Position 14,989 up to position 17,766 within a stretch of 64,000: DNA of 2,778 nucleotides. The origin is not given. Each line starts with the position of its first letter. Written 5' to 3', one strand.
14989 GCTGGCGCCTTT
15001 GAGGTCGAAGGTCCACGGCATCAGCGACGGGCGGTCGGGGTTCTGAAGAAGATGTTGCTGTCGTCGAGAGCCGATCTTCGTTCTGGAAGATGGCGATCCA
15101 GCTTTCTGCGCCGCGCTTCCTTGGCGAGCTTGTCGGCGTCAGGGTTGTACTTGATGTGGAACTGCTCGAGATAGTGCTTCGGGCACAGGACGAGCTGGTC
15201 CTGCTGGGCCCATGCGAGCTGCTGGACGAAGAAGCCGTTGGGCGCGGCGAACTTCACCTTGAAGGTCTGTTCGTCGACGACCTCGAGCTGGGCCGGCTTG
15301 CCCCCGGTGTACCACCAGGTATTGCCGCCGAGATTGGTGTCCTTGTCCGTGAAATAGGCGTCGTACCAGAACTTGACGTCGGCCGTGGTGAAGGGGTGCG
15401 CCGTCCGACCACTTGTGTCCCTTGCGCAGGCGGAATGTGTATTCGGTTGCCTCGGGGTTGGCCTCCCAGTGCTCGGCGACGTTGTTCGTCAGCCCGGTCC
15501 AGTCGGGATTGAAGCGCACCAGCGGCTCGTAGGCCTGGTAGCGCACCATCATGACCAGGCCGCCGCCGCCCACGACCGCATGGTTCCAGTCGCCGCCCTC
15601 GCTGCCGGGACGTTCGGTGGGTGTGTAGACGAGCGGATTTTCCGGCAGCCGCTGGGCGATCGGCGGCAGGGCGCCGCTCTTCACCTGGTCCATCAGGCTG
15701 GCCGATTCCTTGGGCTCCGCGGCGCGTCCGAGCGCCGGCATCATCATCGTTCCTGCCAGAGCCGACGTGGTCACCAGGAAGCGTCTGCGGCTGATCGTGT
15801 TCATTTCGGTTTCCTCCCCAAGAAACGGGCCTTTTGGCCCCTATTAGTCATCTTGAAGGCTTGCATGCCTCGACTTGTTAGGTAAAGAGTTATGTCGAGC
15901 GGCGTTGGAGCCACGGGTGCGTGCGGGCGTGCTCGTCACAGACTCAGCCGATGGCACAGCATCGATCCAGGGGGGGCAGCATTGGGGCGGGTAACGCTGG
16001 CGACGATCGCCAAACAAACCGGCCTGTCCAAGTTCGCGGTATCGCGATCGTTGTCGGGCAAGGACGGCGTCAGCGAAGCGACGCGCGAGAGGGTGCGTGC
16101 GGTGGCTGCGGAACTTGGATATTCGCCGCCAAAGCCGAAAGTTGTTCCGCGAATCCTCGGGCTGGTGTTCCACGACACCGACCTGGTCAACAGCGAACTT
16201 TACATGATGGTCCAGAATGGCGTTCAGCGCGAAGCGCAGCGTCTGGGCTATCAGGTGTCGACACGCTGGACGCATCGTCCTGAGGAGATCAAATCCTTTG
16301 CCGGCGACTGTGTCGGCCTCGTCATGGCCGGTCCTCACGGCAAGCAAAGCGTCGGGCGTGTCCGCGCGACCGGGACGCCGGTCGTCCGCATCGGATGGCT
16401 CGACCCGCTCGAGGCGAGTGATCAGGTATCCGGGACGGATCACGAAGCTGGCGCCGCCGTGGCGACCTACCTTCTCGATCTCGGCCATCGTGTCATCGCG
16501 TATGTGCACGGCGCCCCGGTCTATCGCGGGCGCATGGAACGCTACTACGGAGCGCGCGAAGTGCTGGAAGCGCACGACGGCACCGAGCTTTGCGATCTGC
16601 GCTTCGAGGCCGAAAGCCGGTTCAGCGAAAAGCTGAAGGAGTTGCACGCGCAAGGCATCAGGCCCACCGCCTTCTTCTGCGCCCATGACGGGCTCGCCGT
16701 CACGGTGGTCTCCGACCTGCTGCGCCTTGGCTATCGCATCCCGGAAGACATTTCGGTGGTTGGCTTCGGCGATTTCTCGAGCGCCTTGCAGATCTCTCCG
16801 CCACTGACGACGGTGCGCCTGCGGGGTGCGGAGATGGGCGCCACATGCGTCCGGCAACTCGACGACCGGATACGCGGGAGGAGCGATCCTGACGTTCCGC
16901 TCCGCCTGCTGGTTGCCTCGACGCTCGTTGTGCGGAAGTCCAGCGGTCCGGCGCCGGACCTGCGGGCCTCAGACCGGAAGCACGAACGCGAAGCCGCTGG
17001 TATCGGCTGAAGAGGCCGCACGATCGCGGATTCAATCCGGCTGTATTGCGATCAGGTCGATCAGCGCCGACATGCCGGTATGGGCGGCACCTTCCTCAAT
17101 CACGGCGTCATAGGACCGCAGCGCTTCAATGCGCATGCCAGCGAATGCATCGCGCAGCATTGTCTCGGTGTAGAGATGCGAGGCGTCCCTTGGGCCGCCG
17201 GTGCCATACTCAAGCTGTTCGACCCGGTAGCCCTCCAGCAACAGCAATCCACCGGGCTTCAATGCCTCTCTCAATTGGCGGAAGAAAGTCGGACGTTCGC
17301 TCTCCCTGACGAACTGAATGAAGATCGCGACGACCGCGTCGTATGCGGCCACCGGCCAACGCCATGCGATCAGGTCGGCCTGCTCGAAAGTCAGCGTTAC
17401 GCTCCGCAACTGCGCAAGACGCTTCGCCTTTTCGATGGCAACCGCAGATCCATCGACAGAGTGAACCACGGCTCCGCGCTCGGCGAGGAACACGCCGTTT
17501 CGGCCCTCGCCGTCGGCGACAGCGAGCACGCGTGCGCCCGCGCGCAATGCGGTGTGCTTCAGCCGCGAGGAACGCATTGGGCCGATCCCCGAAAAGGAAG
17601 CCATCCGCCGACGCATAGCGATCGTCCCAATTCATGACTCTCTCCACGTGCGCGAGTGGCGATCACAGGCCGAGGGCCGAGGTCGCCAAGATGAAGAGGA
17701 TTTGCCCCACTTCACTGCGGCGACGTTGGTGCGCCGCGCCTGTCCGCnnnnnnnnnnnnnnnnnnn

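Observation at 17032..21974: Orphan TauD-dioxygenase + A-T-TE-TPR (+ methyltransferase) cassette: candidate carrier-tethered amino-acid tailoring system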

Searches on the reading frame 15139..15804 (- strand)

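Call 64: search_protein_families(library=pfam, proteins=[window:15139-15804:-], max_evalue=0.001)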
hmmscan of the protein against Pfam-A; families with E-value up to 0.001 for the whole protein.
window:15139-15804:- (221 aa): 1 family
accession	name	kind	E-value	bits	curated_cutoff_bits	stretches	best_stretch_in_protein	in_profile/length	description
PF00496.27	SBP_bac_5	-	3.8e-08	33.3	32.4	1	106-138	3-35/368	Bacterial extracellular solute-binding proteins, family 5 Middle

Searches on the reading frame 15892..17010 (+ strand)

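Call 33: search_protein_families(library=pfam, proteins=[window:15892-17010:+], max_evalue=0.001)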
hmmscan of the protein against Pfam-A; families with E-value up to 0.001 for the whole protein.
window:15892-17010:+ (372 aa): 2 families
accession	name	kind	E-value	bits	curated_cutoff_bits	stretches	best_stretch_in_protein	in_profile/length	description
PF13377.12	Peripla_BP_3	-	3.9e-29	102.3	26.5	1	192-351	2-167/167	Periplasmic binding protein-like domain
PF00356.27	LacI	-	6.8e-12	45.4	27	1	35-79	1-45/46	Bacterial regulatory proteins, lacI family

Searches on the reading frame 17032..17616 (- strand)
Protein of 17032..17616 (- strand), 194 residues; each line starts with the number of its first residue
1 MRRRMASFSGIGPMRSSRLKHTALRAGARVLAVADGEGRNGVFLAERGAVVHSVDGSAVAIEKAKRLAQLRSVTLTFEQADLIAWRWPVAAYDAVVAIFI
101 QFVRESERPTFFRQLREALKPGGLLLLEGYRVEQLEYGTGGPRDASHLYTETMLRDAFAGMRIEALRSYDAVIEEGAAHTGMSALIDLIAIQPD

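Call 5: search_protein_families(library=pfam, proteins=[window:17032-17616:-], max_evalue=0.01)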
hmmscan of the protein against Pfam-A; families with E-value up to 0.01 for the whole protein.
window:17032-17616:- (194 aa): 8 families
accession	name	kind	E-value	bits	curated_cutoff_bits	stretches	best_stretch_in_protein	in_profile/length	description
PF13649.12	Methyltransf_25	-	1.3e-14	55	27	1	30-123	1-97/97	Methyltransferase domain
PF08241.18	Methyltransf_11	-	1.2e-09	39.1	21.2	1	33-126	3-94/95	Methyltransferase domain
PF13847.12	Methyltransf_31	-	2.9e-08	33.9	27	1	25-131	2-113/145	Methyltransferase domain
PF08242.18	Methyltransf_12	-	1.4e-07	32.6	30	1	36-125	6-98/98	Methyltransferase domain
PF13489.12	Methyltransf_23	-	1.2e-05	25.5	27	1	24-132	20-121/164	Methyltransferase domain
PF03848.20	TehB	-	0.00027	20.9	20.4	1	27-126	31-131/193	Tellurite resistance protein TehB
PF02353.26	CMAS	-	0.00069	19.4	27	1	19-129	55-166/273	Mycolic acid cyclopropane synthetase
PF05724.17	TPMT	-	0.0015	18.6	26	1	21-174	32-196/218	Thiopurine S-methyltransferase (TPMT)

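Call 6: search_protein_families(library=ncbifam, proteins=[window:17032-17616:-], max_evalue=0.01)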
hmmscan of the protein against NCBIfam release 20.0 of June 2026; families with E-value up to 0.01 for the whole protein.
window:17032-17616:- (194 aa): 17 families
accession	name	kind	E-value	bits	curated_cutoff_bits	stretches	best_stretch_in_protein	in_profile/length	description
NF043040.1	corrin_prot_MT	hypoth_equivalog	1.5e-09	37.6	180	1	18-127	33-147/216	corrinoid protein-associated methyltransferase CpaM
NF041820.1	daptide_MTase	equivalog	4.9e-08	32.7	175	1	23-136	33-151/243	daptide-type RiPP biosynthesis methyltransferase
NF008992.0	PRK12335.1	equivalog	8.9e-08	31.6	303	1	24-126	120-222/289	SAM-dependent methyltransferase TehB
TIGR00477.1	tehB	equivalog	9.1e-07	28.4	219.5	1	27-126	74-173/238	tellurite resistance methyltransferase TehB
NF051855.1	GlySarMtaseBact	equivalog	2.3e-06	27.5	350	1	25-128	52-159/259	glycine/sarcosine N-methyltransferase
TIGR01983.1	UbiG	equivalog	9.6e-06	25.1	102.95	1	26-127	49-151/228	bifunctional 2-polyprenyl-6-hydroxyphenol methylase/3-demethylubiquinol 3-O-methyltransferase UbiG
TIGR02021.1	BchM-ChlM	equivalog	1.6e-05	24.4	158.9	1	18-98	47-125/218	magnesium protoporphyrin IX methyltransferase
NF008405.0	PRK11207.1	equivalog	3.4e-05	23.4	218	1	24-126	28-131/198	tellurite resistance methyltransferase TehB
TIGR04345.1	ovoA_Cterm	equivalog_domain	5.6e-05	22.8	170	0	76-129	119-171/242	putative 4-mercaptohistidine N1-methyltransferase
NF001241.0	PRK00216.1-2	equivalog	0.00015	21.5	327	1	16-127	41-147/231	demethylmenaquinone methyltransferase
NF001786.0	PRK00517.2-4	equivalog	0.00073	18.7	327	1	25-129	142-240/277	50S ribosomal protein L11 methyltransferase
NF008686.0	PRK11705.1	equivalog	0.00078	18.6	400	1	22-129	163-267/383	cyclopropane fatty acyl phospholipid synthase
NF045649.1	2X_seleno_MduS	exception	0.0012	17.9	380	1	28-127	43-147/338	methyltransferase domain-containing selenoprotein MduS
TIGR00537.1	hemK_rel_arch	hypoth_equivalog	0.0042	16.8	87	1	26-83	19-76/179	HemK2/MTQ2 family protein methyltransferase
NF045667.1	MTase_DVU1556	equivalog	0.0071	15.8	155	0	19-128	15-120/213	DVU_1556 family methyltransferase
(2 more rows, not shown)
